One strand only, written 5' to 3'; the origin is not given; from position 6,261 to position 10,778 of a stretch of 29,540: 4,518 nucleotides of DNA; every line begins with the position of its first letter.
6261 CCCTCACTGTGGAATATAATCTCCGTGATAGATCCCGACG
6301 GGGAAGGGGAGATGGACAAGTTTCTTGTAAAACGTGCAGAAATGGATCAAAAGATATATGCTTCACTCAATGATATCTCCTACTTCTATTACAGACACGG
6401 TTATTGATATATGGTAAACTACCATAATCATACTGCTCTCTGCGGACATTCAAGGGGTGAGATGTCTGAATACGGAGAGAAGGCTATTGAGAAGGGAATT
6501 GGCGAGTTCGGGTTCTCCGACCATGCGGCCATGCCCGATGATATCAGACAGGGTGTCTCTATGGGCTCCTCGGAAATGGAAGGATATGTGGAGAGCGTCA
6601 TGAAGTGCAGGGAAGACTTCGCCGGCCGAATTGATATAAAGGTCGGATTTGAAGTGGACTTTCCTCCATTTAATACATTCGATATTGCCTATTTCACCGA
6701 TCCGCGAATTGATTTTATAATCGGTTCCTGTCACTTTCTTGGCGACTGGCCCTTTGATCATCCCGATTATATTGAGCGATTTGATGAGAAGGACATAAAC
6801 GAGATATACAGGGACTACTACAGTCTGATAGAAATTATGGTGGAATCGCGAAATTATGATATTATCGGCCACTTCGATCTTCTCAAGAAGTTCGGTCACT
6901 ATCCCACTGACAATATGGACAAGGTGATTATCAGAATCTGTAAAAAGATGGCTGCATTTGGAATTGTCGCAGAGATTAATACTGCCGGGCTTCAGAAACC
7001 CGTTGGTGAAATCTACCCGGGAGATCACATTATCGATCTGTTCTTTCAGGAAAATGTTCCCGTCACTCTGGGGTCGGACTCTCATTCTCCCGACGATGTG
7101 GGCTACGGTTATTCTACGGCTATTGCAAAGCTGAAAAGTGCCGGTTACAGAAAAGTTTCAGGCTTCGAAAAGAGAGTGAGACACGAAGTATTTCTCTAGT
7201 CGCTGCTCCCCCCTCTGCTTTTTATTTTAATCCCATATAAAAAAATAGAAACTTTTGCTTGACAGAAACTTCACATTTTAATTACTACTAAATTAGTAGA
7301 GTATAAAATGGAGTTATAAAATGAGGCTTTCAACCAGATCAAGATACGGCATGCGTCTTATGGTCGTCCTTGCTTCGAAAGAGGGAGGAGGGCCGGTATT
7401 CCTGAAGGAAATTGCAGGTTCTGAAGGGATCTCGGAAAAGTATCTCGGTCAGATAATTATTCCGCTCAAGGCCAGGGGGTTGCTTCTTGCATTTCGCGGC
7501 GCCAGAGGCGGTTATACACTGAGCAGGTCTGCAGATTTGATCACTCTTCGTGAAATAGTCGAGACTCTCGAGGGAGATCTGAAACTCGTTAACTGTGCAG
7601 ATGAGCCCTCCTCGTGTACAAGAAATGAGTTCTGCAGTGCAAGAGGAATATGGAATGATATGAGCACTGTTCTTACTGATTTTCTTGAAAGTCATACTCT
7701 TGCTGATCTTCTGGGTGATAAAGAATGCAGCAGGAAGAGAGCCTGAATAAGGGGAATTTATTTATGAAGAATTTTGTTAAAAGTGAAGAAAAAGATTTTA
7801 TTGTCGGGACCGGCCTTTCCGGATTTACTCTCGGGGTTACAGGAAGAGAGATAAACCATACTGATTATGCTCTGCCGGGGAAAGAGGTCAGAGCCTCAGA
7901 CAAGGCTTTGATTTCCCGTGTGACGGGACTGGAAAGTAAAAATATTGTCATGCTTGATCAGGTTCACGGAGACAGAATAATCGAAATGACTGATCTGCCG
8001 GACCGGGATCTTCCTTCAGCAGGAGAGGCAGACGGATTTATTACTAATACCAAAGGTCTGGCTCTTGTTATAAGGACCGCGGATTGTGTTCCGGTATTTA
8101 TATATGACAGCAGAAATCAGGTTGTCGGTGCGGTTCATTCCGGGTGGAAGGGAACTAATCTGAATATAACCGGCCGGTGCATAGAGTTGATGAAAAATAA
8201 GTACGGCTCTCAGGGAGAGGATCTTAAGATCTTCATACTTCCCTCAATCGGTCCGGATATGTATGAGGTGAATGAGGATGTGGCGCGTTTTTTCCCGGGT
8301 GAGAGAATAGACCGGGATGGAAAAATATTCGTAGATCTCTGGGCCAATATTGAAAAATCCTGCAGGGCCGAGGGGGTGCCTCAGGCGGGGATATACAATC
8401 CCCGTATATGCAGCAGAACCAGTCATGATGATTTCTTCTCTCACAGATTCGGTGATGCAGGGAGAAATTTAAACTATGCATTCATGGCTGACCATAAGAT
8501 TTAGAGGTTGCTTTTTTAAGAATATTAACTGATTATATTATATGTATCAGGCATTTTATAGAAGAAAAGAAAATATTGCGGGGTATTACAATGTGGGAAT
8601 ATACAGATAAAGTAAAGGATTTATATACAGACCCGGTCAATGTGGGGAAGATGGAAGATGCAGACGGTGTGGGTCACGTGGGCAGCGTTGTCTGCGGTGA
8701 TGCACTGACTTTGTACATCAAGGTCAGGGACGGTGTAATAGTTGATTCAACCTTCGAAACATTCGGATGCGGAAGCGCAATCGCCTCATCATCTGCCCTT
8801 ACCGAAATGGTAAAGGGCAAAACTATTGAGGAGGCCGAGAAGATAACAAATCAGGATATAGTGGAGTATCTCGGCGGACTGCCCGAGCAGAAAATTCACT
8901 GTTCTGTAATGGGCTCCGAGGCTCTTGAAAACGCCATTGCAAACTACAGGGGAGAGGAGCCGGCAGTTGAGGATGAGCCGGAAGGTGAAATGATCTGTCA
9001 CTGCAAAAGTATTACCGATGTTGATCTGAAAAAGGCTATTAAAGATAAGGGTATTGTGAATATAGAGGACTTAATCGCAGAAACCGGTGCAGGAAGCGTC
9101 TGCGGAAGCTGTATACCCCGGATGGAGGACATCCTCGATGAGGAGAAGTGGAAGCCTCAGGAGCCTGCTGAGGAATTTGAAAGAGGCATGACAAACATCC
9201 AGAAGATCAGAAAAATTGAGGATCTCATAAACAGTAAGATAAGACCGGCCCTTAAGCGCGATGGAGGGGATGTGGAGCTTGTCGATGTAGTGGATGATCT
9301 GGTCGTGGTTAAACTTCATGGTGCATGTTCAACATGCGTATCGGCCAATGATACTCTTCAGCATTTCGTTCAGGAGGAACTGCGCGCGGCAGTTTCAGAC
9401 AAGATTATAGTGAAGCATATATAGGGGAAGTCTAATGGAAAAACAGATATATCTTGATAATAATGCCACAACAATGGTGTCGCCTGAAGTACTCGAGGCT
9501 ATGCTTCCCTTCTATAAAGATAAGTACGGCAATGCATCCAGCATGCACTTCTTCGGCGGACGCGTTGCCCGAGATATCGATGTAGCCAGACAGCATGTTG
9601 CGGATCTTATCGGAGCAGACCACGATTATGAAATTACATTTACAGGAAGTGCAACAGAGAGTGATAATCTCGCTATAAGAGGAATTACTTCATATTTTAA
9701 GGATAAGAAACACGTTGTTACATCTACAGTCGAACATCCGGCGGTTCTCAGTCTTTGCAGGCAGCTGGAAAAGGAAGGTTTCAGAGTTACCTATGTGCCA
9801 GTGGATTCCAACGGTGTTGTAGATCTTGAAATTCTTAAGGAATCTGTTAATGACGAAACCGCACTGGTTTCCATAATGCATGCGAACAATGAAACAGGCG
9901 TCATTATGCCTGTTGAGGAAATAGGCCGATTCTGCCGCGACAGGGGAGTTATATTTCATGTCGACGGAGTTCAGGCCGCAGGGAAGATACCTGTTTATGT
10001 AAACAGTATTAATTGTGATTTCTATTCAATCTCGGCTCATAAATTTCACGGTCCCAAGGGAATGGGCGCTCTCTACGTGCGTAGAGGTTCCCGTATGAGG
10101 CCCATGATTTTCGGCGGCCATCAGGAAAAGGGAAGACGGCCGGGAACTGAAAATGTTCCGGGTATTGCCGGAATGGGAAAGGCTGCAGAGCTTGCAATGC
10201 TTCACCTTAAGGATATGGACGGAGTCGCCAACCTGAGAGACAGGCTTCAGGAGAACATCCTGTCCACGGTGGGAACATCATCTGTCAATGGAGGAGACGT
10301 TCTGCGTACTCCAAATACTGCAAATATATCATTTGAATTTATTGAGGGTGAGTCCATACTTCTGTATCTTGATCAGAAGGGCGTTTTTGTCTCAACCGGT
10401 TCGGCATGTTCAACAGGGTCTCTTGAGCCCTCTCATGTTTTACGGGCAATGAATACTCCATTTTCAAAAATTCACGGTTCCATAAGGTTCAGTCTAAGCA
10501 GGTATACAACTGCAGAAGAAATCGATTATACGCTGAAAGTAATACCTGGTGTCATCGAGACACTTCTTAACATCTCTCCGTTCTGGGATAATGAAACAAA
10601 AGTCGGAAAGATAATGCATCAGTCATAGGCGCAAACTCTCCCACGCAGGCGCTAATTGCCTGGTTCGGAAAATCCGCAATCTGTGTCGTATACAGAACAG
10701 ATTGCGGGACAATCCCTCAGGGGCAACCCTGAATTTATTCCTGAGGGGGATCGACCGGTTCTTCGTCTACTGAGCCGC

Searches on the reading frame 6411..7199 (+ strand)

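Call 30: search_protein_families(library=ncbifam, max_evalue=0.00001, proteins=[window:6411-7199:+])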
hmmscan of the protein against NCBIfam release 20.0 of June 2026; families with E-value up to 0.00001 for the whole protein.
window:6411-7199:+ (262 aa): 7 families
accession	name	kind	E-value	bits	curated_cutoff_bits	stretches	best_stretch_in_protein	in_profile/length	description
NF005596.0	PRK07328.1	subfamily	3.3e-81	272.6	202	1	1-260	3-266/269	histidinol-phosphatase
TIGR01856.1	hisJ_fam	subfamily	2.3e-48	165.1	90.2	1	3-237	2-250/252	histidinol-phosphatase HisJ family protein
NF005235.0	PRK06740.1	equivalog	2.4e-35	122.6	442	1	55-259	120-328/335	histidinol phosphate phosphatase domain-containing protein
NF005996.1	PRK08123.1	equivalog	2.4e-34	118.8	133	1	5-236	4-260/262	histidinol-phosphatase HisJ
NF004086.0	PRK05588.1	equivalog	1.9e-10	41.2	321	1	3-245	3-240/255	histidinol phosphate phosphatase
NF006702.0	PRK09248.1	domain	4.6e-10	39.4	264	1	2-245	5-214/246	PHP domain-containing protein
NF006251.0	PRK08392.1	equivalog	1.4e-08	34.5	212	1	2-246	2-205/216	hypothetical protein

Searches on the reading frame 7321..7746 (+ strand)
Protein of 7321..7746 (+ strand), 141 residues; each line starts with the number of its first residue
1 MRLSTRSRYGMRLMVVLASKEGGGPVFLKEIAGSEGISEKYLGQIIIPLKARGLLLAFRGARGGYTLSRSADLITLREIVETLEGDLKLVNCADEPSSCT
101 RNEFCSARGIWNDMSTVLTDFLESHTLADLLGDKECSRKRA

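Call 30: search_protein_families(library=ncbifam, max_evalue=0.00001, proteins=[window:7321-7746:+])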
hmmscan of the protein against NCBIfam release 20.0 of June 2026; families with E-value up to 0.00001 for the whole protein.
window:7321-7746:+ (141 aa): 7 families
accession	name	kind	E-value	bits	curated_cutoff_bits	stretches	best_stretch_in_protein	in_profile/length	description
TIGR00738.1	rrf2_super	superfamily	9.1e-34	116.2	73.3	1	1-131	1-131/132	Rrf2 family transcriptional regulator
NF047409.1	Cys_reg_CymR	equivalog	1.2e-30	106.5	195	1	1-136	1-129/139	cysteine metabolism transcriptional regulator CymR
TIGR02010.1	IscR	equivalog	8.5e-27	93.6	207.55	1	1-134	1-133/135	Fe-S cluster assembly transcriptional regulator IscR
NF008110.0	PRK10857.1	equivalog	1.7e-21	76.7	275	1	1-135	1-134/164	Fe-S cluster assembly transcriptional regulator IscR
TIGR02944.1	suf_reg_Xantho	equivalog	1.1e-20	74.4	110.65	1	2-130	3-130/130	SUF system Fe-S cluster assembly regulator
NF008886.0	PRK11920.1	equivalog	7.2e-16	58.2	193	1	1-134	1-134/153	iron-responsive transcriptional regulator RirA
NF008240.0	PRK11014.1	equivalog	2.2e-14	53.7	182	1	1-134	1-131/141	nitric oxide-sensing transcriptional repressor NsrR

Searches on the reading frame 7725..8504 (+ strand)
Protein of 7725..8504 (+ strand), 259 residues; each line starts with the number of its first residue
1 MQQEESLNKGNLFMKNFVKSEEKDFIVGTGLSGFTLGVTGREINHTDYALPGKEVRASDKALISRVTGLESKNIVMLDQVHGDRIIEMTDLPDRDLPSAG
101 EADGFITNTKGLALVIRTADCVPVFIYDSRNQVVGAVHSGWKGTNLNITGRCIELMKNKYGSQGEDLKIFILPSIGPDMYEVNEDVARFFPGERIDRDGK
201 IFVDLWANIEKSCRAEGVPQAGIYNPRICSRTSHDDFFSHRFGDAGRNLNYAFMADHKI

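Call 34: search_protein_families(library=ncbifam, max_evalue=1e-10, proteins=[window:7725-8504:+])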
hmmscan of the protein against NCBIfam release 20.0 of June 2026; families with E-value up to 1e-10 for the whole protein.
window:7725-8504:+ (259 aa): 2 families
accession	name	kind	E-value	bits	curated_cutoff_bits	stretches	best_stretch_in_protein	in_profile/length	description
TIGR00726.1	TIGR00726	equivalog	1.9e-42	145.1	141.15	1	58-243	25-209/223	peptidoglycan editing factor PgeF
NF007998.1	PRK10723.1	equivalog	1.6e-18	67.1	369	1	65-242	56-229/243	purine nucleoside phosphorylase YfiH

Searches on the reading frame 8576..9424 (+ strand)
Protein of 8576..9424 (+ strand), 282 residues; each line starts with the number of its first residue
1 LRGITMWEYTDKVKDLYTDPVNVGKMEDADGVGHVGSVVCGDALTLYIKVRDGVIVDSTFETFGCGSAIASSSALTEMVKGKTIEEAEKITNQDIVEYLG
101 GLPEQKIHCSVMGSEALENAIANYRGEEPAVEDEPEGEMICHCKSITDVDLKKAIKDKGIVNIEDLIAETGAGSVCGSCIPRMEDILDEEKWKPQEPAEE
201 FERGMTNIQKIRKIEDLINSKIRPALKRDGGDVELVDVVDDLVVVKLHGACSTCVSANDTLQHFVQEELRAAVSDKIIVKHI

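Call 34: search_protein_families(library=ncbifam, max_evalue=1e-10, proteins=[window:8576-9424:+])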
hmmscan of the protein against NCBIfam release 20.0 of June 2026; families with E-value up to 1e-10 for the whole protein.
window:8576-9424:+ (282 aa): 5 families
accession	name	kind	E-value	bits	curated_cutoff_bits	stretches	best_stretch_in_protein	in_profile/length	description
TIGR02000.1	NifU_proper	equivalog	3e-93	312.4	273.3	1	6-280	1-288/290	Fe-S cluster assembly protein NifU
TIGR03419.1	NifU_clost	equivalog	1.1e-46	158.2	187.9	1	9-126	1-118/121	Fe-S cluster assembly scaffold protein NifU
TIGR01999.1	iscU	equivalog_domain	3.6e-37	127.2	192.4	1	9-125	1-120/124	Fe-S cluster assembly scaffold IscU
TIGR01994.1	SUF_scaf_2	equivalog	1.8e-16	60.4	92.5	1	9-93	5-89/137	Fe-S cluster assembly sulfur transfer protein SufU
TIGR02374.1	nitri_red_nirB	equivalog_domain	3.7e-12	45.5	578.35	1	128-193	407-471/794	nitrite reductase large subunit NirB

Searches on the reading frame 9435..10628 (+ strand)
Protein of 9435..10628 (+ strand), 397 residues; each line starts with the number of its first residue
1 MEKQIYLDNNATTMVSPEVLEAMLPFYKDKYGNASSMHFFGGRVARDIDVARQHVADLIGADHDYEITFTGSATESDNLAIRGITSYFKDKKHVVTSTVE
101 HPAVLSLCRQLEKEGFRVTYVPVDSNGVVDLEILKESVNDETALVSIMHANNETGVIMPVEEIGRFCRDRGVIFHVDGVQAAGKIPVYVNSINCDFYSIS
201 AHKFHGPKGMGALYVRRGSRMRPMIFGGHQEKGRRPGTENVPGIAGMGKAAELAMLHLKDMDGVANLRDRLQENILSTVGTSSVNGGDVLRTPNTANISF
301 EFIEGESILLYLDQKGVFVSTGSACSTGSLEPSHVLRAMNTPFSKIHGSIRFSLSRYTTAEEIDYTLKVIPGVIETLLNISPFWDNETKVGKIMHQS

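Call 34: search_protein_families(library=ncbifam, max_evalue=1e-10, proteins=[window:9435-10628:+])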
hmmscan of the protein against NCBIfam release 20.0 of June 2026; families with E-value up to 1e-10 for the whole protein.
window:9435-10628:+ (397 aa): 18 families
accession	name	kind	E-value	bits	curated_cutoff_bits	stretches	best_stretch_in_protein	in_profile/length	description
TIGR03402.1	FeS_nifS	equivalog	1.7e-167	557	530.75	1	5-383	1-379/379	cysteine desulfurase NifS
NF010611.0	PRK14012.1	equivalog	2e-129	432.1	548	1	2-386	4-391/406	IscS subfamily cysteine desulfurase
TIGR02006.1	IscS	equivalog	1.4e-125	419.4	643.2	1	1-385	1-386/402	IscS subfamily cysteine desulfurase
TIGR03403.1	nifS_epsilon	equivalog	2.3e-120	402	587.7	1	5-381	1-380/382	NifS family cysteine desulfurase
TIGR03235.1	DNA_S_dndA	equivalog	4.8e-112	374.7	480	1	6-354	1-353/353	cysteine desulfurase DndA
NF002806.0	PRK02948.1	subfamily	2.7e-91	306.4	304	1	5-374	2-372/381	IscS subfamily cysteine desulfurase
TIGR01979.1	sufS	subfamily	6.1e-53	180.1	475.1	1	3-373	18-398/403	SufS family cysteine desulfurase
TIGR01977.1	am_tr_V_EF2568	hypoth_equivalog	3.1e-52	177.9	377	1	5-370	1-373/376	cysteine desulfurase family protein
NF041166.1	f2_encap_cargo1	exception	2.1e-38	132.8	800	1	5-218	247-463/623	family 2A encapsulin nanocompartment cargo protein cysteine desulfurase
NF008126.0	PRK10874.1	equivalog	2.8e-33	115.6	607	1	2-374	18-396/401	cysteine desulfurase CsdA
TIGR01976.1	am_tr_V_VC1184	hypoth_equivalog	4.4e-33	115.1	352.35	1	3-223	18-239/401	cysteine desulfurase-like protein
NF006791.0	PRK09295.1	equivalog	6.1e-33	114.5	661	1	5-228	25-253/406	cysteine desulfurase SufS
NF040779.1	Sec_lyase_SclA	exception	1.1e-32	113.4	525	1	5-373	1-376/378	selenocysteine lyase SclA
TIGR03392.1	FeS_syn_CsdA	equivalog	4.6e-32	111.7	493.6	1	3-370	16-389/398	cysteine desulfurase CsdA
TIGR04343.1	egtE_PLP_lyase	equivalog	1e-18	67.3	400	1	6-219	16-219/370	ergothioneine biosynthesis PLP-dependent enzyme EgtE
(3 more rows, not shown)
